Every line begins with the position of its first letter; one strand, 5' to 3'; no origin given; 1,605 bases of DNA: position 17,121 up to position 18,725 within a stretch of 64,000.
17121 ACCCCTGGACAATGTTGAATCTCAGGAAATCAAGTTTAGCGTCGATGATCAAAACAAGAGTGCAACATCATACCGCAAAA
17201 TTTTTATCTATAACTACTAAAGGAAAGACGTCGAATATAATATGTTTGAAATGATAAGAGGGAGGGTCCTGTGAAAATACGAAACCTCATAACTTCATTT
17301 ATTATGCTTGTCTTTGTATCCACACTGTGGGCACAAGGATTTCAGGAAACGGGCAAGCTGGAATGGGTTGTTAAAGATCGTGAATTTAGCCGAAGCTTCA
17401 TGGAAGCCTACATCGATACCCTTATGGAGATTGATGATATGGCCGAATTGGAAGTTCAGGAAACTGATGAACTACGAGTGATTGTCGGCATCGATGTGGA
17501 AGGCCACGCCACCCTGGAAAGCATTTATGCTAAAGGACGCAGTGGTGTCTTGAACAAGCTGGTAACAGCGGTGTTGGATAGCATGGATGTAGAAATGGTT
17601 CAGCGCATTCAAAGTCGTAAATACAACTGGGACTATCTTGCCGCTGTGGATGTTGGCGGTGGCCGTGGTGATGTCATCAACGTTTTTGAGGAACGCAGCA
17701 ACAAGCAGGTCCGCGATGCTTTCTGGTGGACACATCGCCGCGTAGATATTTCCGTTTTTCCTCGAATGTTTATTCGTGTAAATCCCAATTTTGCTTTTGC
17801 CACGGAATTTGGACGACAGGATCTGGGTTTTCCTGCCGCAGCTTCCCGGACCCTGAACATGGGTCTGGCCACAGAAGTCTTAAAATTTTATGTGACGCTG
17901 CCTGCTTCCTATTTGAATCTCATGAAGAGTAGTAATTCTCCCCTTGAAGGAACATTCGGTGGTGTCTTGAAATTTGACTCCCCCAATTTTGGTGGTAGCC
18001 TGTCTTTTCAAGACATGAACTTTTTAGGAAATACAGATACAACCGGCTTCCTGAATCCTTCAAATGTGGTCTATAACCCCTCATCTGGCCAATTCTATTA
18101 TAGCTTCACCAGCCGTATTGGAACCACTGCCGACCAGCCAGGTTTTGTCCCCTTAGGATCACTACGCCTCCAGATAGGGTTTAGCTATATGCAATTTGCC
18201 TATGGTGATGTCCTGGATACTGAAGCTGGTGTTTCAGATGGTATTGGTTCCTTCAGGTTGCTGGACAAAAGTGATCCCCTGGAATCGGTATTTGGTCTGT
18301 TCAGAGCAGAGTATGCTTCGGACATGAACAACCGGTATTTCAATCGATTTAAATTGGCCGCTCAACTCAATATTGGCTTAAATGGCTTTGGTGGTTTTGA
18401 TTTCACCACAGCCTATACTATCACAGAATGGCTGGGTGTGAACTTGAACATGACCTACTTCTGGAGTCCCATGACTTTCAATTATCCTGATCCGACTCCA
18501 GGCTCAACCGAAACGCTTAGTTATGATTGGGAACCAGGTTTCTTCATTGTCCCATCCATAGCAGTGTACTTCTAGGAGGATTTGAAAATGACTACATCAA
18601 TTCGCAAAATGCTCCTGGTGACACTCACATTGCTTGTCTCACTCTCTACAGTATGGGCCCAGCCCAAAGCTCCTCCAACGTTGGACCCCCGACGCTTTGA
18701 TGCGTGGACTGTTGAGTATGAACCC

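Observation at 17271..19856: Tandem paralogous secreted proteins with beta-barrel-like character downstream of the motor-like pair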

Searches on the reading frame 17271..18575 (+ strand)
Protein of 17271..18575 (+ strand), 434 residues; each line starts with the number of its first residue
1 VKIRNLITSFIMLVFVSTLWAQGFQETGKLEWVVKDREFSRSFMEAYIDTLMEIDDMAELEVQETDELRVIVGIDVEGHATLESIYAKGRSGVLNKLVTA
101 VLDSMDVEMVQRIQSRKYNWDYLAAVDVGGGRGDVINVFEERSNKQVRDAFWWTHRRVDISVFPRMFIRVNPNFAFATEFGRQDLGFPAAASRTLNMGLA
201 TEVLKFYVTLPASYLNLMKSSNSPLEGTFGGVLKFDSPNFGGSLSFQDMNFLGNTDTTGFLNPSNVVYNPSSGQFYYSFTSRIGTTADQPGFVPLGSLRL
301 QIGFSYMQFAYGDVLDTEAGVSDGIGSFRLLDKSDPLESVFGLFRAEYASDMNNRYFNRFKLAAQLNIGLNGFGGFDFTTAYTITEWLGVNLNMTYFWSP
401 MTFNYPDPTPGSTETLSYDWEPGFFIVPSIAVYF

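Call 3: search_protein_families(library=pfam, proteins=[window:17271-18575:+], max_evalue=1)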
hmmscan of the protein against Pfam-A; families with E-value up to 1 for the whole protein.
window:17271-18575:+ (434 aa): 0 families

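Call 4: search_protein_families(library=ncbifam, proteins=[window:17271-18575:+], max_evalue=1)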
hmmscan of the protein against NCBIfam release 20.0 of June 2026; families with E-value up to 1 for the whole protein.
window:17271-18575:+ (434 aa): 1 family
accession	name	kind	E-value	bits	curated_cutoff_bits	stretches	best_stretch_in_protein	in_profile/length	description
NF002266.0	PRK01198.1-2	equivalog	0.075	12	270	1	63-147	154-237/333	V-type ATP synthase subunit C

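Call 6: find_homologous_proteins(query=window:17271-18575:+)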
Query window:17271-18575:+ (434 aa): 42 proteins with E <= 0.001 among 4540 candidates.
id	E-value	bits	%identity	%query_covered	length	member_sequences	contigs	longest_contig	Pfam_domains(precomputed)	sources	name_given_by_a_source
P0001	7.3e-292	986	100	100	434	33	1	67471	-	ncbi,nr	ncbi:MAG: hypothetical protein HQ506_02365 [Candidatus Marinimicrobia bacterium]|nr:hypothetical pro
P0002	1.8e-281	952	96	100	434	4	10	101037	-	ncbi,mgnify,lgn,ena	mgnify:FL=1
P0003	9.4e-279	943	95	100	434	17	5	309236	-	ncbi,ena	-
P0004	1.3e-273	926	93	100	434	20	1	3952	-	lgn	-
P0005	3.2e-271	918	93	100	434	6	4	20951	-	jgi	jgi:hypothetical protein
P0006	7.7e-262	887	88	100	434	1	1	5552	-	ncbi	-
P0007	5.1e-257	871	89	98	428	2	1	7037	-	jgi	-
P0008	1.2e-248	843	83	100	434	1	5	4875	-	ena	-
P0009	2.7e-247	839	83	100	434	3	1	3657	-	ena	-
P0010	4.3e-245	832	82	100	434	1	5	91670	-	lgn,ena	-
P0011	1.7e-243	826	82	100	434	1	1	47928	-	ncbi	-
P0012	9.2e-240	814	81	100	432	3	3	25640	-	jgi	-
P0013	1.1e-237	807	81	100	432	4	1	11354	-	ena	-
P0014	3.7e-237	806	80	100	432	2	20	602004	-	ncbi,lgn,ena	-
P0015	1.1e-235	801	81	99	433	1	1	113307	-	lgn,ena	-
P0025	2.8e-176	605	63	100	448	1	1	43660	-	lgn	-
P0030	6.8e-122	426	46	98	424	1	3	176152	-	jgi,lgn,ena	jgi:hypothetical protein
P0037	1.6e-111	392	46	95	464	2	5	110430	-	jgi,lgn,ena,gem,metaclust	metaclust:\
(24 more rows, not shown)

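Call 14: search_solved_structures(query=A1, max_evalue=10)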
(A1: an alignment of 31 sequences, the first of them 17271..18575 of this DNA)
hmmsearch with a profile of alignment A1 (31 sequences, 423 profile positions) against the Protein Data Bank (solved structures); distinct sequences matched with E-value up to 10: 0.

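Call 19: predict_structure(alignment_id=A1)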
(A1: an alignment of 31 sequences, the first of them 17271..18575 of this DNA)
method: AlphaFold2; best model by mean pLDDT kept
length: 434 residues; sequences in the alignment: 31
mean_pLDDT: 67.0   pTM: 0.53
mean pLDDT of the five models: 67.0, 66.7, 64.6, 64.1, 52.5
residues with pLDDT >= 90: 5; 70-90: 232; 50-70: 107; < 50: 90
segments of 3 or more residues with pLDDT < 50: 20-27, 117-176, 180-186, 215-217, 219-222, 320-324
pLDDT, mean of each block of 10 residues (from residue 1): 77 68 43 70 84 73 67 66 76 73 83 62 32 32 35 30 28 45 50 66 69 55 67 72 80 54 74 82 74 77 86 66 61 79 86 71 85 83 74 82 84 87 76 59
secondary structure, 60 per line:
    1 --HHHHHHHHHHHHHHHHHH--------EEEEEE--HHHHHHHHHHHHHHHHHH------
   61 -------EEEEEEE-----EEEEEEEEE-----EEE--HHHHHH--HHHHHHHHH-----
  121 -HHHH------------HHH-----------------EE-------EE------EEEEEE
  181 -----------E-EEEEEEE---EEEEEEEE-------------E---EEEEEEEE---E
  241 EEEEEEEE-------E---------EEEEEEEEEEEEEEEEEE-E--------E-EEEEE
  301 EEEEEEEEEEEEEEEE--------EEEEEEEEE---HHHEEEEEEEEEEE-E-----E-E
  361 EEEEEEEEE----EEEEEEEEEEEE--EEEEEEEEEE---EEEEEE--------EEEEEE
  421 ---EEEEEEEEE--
elements in order: H3-20 E29-34 H37-54 E68-74 E80-88 E94-96 H99-104 H107-115 H122-125 E175-180 E194-200 E204-211 E229-236 E240-248 E266-283 E296-316 E325-333 E340-350 E360-369 E374-385 E388-397 E401-406 E415-420 E424-432

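Call 25: fold_search(model_id=the predicted structure, library=pdb)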
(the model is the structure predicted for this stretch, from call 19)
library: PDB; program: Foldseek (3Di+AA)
matches with E <= 10: 662; with E <= 0.001: 0
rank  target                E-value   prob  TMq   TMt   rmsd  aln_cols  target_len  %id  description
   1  5oyk                  2.2e-03  0.82  0.17  0.21  21.1       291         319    9  Outer-membrane expressed OmpT of Vibrio cholerae (released 2018-04-25)
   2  2fgq                  4.3e-03  0.69  0.19  0.23  22.4       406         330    9  High resolution X-ray structure of Omp32 in complex with malate (released 2006-01-31)
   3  2x4m_C                7.1e-03  0.63  0.15  0.21  17.2       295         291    8  Yersinia Pestis Plasminogen Activator Pla (released 2010-07-28)
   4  9gbc_A                1.0e-02  0.51  0.15  0.11  15.3       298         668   11  Bacteroides thetaiotaomicron siderophore transporter XusA in complex with surface-exposed lipoprotein XusB (released 2025-08-06)
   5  1i78_B                1.1e-02  0.51  0.16  0.21  17.0       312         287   10  CRYSTAL STRUCTURE OF OUTER MEMBRANE PROTEASE OMPT FROM ESCHERICHIA COLI (released 2001-10-03)
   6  6ehd                  1.6e-02  0.38  0.15  0.18  21.2       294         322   11  OmpT (in-vitro folded), an outer membrane protein of Vibrio cholerae (released 2018-04-25)
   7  6ehf                  1.7e-02  0.16  0.12  0.15  24.9       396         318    9  OmpT (in-vitro folded), an outer membrane protein Vibrio cholerae (trimer form) (released 2018-04-25)
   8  9hcj_D0               1.7e-02  0.11  0.10  0.05  23.0       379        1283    9  D. discoideum nuclear pore complex (released 2024-12-25)
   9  4b61_B                2.4e-02  0.57  0.21  0.21  17.8       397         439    8  In meso structure of alginate transporter, AlgE, from Pseudomoas aeruginosa, PAO1. Crystal form 3. (released 2013-07-17)
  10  2j4u_P                2.7e-02  0.38  0.18  0.21  20.5       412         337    9  E.coli OmpC - camel Lactoferrin complex (released 2007-02-13)
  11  1k24                  2.8e-02  0.69  0.22  0.33  12.3       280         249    8  Crystal Structure of the OpcA Outer Membrane Adhesin/Invasin from Neisseria meningitidis (released 2002-03-27)
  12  4kr8_C                2.8e-02  0.25  0.16  0.19  23.2       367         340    8  Salmonella typhi OmpF complex with Daunomycin (released 2014-05-28)
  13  8pz2_A                3.8e-02  0.80  0.28  0.17  13.4       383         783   10  Wait Complex: Lateral open BAM bound Extended SurA (released 2024-09-25)
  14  6ene_A                4.0e-02  0.60  0.18  0.21  12.1       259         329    9  OmpF orthologue from Enterobacter cloacae (OmpE35) (released 2018-10-31)
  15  6ucv_a                4.5e-02  0.23  0.16  0.20  22.6       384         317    9  Cryo-EM structure of the mitochondrial TOM complex from yeast (tetramer) (released 2019-11-06)
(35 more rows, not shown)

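Call 27: search_protein_representatives(alignment_id=A1)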
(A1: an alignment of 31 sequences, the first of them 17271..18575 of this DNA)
Query: 31 sequences, 423 profile positions. Proteins with E-value up to 0.001 (for the whole library): 58; up to 1e-10: 46; up to 1e-30: 28. The best 58 are listed.
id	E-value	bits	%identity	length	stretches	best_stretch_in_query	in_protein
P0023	4.1e-209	710.9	-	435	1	1-423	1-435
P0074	1.2e-118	412.8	-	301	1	126-423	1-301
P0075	1.6e-90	320.2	-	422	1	6-423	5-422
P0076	1.1e-79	284.5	-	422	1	8-423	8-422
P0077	1.4e-73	264.4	-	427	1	7-422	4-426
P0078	1.5e-71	257.6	-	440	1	7-422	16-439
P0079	3.2e-60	220.3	-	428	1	5-420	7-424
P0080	4.5e-58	213.3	-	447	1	8-423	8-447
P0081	1.3e-55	205.1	-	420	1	13-423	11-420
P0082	5.1e-53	196.6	-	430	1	7-421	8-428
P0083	6.3e-53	196.3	-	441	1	8-421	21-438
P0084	5.1e-52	193.3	-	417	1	25-423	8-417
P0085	6.2e-50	186.4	-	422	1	9-421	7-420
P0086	2.2e-49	184.6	-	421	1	9-422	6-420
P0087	4.3e-49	183.7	-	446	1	6-423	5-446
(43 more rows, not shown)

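Call 29: find_encoding_contigs(protein=P0037, flank=8000, max_places=3)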
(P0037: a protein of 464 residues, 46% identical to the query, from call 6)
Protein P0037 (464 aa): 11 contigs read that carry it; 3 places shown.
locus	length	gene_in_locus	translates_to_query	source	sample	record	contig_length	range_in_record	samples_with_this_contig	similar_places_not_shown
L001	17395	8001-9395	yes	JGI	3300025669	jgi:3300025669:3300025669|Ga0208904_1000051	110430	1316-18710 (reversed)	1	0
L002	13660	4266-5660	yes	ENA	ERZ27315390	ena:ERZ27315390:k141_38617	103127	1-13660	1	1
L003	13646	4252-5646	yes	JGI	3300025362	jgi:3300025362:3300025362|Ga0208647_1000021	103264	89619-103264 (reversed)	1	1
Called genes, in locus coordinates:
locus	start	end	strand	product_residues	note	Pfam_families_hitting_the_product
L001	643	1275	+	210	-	-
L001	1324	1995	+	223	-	-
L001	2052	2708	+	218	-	PF00440:TetR_N, PF02909:TetR_C_1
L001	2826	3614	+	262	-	PF01640:Peptidase_C10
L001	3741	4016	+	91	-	-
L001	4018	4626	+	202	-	PF19851:DUF6326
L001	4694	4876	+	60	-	-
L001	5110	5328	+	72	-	-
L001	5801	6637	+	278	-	-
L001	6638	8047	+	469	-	-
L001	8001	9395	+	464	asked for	-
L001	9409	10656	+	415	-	-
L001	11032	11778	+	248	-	-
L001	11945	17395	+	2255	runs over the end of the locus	?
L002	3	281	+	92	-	?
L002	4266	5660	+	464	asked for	-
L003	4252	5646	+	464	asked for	-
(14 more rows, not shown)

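Call 30: find_encoding_contigs(protein=P0030, flank=8000, max_places=3)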
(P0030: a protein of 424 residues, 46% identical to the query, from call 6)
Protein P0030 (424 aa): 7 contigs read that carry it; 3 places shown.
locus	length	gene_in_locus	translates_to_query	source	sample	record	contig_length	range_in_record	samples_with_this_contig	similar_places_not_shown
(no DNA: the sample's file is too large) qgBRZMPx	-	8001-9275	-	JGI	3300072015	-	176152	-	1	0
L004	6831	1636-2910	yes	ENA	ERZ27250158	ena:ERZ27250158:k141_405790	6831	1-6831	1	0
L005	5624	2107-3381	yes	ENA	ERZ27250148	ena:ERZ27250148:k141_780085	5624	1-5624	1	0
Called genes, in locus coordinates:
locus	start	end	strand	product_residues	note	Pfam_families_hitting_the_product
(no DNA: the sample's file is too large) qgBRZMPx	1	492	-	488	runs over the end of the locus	PF00266:Aminotran_5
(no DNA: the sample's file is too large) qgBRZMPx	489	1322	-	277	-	PF01063:Aminotran_4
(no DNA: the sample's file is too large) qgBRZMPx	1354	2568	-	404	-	PF00425:Chorismate_bind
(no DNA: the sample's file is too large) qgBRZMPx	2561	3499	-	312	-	-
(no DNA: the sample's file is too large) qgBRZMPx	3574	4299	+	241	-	-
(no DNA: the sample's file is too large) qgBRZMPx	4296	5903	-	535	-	PF00932:LTD, PF13585:CHU_C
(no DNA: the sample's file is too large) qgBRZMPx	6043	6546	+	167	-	-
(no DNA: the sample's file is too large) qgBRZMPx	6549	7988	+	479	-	-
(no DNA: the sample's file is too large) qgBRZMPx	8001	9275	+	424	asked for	-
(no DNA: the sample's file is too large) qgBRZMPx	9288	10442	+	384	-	-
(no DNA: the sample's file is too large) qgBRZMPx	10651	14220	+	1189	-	PF13620:CarboxypepD_reg, PF13715:CarbopepD_reg_2, PF00593:TonB_dep_Rec_b-barrel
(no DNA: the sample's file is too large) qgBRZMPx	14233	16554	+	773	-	-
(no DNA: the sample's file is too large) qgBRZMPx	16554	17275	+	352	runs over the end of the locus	-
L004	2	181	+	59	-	?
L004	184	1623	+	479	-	-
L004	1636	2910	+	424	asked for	-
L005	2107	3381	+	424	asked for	-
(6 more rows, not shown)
